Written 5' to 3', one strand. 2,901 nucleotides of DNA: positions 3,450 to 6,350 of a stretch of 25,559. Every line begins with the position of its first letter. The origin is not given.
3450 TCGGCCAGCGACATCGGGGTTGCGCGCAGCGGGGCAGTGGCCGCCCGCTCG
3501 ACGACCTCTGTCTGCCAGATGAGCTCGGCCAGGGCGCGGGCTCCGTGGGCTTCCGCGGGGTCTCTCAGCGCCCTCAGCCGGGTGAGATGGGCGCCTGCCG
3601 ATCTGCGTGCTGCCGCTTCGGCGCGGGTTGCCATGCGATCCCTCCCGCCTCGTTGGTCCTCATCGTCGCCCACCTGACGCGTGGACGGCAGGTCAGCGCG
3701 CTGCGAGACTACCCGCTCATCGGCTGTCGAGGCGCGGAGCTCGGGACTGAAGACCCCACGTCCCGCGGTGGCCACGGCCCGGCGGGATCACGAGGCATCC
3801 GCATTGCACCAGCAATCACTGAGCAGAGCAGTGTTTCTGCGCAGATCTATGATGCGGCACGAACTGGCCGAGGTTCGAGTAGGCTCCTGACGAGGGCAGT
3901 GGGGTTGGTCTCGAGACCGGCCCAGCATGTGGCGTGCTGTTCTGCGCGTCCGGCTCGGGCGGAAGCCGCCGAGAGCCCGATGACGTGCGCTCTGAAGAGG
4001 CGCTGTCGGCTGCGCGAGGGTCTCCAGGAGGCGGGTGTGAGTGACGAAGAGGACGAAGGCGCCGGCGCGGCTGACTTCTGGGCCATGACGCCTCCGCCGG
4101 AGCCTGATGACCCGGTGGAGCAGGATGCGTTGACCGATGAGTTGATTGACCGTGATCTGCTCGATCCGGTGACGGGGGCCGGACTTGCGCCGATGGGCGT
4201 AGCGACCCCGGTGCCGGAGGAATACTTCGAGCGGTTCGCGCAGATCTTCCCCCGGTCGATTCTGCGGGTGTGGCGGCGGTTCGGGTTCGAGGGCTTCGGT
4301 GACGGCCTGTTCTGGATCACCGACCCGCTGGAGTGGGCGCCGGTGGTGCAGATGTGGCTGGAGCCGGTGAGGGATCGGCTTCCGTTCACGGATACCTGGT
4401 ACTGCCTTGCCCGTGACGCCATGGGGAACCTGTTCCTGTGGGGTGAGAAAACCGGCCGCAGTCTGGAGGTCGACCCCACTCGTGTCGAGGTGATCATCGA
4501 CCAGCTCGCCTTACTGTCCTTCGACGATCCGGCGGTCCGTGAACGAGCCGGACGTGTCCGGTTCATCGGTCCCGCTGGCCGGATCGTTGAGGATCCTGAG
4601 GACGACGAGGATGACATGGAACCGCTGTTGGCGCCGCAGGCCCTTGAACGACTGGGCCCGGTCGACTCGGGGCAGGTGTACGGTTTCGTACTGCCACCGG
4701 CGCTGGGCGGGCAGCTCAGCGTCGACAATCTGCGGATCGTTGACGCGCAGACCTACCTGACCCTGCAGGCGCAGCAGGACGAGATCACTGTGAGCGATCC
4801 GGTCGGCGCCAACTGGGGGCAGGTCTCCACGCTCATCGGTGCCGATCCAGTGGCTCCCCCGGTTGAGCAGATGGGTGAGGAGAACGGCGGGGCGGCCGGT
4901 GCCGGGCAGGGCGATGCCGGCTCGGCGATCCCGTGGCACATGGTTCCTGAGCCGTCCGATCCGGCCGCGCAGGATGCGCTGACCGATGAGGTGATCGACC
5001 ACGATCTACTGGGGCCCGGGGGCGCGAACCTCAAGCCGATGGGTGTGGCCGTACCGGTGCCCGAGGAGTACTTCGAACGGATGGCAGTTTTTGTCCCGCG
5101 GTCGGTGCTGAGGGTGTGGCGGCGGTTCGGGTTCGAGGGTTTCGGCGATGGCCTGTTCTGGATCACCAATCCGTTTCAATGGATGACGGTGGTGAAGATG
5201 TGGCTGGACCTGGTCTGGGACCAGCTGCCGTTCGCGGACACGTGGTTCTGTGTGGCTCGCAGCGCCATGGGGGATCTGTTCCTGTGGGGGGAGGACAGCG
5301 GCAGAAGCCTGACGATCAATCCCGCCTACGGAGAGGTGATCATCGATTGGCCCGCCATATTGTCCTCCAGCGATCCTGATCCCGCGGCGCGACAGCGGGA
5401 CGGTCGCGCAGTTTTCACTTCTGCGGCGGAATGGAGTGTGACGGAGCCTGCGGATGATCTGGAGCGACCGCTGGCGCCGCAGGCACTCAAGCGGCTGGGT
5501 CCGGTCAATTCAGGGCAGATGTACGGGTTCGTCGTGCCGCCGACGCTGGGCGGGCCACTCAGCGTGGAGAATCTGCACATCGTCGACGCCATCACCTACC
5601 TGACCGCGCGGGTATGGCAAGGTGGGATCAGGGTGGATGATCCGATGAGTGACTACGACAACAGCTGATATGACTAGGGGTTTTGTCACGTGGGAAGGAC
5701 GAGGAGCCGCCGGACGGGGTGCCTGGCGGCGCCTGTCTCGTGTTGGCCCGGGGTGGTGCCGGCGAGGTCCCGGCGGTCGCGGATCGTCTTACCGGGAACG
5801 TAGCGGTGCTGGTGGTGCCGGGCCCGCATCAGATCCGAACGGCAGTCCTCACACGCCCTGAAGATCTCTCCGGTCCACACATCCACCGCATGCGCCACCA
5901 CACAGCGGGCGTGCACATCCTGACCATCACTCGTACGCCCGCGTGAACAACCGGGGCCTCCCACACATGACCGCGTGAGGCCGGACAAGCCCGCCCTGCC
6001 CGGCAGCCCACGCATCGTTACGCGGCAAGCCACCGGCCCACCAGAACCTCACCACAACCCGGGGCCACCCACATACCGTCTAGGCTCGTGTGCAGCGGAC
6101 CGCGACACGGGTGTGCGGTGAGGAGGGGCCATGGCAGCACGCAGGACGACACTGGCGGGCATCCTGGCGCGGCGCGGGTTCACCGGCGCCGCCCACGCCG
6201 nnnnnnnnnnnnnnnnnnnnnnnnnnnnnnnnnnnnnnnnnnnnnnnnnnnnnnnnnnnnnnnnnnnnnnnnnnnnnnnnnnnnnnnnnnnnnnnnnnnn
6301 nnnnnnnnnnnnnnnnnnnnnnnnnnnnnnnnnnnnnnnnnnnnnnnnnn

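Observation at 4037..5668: One polypeptide carrying two complete, diverged Tdi1-like (GAD-like + DUF1851) immunity modules, with no toxin gene beside it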

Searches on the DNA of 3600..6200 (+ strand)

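Call 50: search_dna_similar(query=window:3724-6079:+, collection=plasmids, mode=distant, max_rows=10)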
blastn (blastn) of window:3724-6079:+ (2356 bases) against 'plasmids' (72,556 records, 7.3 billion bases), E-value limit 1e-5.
Records with a match: 6; places in all: 11; records where one place covers at least 80% of the query: 0.
Best place of each record, by identity: 80-90% 1; 60-80% 5.
By first word of the organism name: Rhodococcus 2; Pseudomonas 2; Gordonia 1; Microbacterium 1.
By predicted mobility (MOB-suite, as given by PLSDB): mobilizable 2; non-mobilizable 2; conjugative 2.
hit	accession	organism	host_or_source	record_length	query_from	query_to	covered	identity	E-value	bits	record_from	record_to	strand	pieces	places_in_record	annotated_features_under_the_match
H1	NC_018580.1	Gordonia sp. KTR9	-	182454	2183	2356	7%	71.2%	6e-8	69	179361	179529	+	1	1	IS110 family transposase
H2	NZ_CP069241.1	Rhodococcus sp. USK13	cell culture,Sand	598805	2131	2246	5%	74.4%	2e-8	71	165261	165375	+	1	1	IS110 family transposase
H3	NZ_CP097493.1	Pseudomonas sp. BYT-5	wastewater treatment tank,soil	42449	2181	2282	4%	78.4%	4e-10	76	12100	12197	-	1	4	none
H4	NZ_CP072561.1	Pseudomonas sp. BYT-1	activated sludge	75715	2181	2282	4%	78.4%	4e-10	76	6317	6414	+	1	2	none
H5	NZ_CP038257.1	Microbacterium sediminis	sediment,deep-sea sediment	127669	2140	2243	4%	75.0%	6e-8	68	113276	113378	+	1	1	none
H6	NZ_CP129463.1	Rhodococcus sp. M8-35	cell culture,nitrile contaminated soil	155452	2183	2242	3%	85.0%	8e-6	62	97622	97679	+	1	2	IS110 family transposase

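Call 51: get_annotated_region(hit=H1, flank=1800)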
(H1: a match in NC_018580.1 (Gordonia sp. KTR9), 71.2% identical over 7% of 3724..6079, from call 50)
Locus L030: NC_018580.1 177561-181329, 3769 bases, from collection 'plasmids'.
description: Gordonia sp. KTR9 plasmid pGKT2, complete sequence
organism: Gordonia sp. KTR9 (NCBI taxid 337191)
taxonomy: Bacteria; Actinomycetota; Actinomycetes; Mycobacteriales; Gordoniaceae; Gordonia; Gordonia sp. KTR9
host: -; source: -; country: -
typing (MOB-suite, as given by PLSDB): mobilizable; replicon rep_cluster_394; relaxase MOBP
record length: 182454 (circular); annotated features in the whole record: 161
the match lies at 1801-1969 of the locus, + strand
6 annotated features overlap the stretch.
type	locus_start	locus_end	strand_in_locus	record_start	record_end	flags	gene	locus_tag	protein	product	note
CDS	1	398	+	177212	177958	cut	-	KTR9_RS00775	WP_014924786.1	helicase associated domain-containing protein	-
CDS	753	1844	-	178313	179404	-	-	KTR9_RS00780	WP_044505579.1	IS110 family transposase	-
CDS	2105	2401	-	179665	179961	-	-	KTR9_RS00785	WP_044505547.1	hypothetical protein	-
CDS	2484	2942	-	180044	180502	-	-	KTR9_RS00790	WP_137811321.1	hypothetical protein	-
CDS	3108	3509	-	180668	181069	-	-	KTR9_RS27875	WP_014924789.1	DUF6283 family protein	-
CDS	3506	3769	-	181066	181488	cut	-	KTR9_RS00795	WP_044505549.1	hypothetical protein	-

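Call 53: search_rna_families(source=window, start=3600, end=6200, threshold=evalue, max_evalue=1)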
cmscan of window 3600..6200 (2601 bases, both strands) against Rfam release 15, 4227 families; matches with E-value up to 1: 1.
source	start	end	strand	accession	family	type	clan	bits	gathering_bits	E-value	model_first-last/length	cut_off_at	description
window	4536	4567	+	RF04336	Plastid-petD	Intron;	-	21.4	65.5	0.26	1-47/47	no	Plastid-petD group II-D5 intron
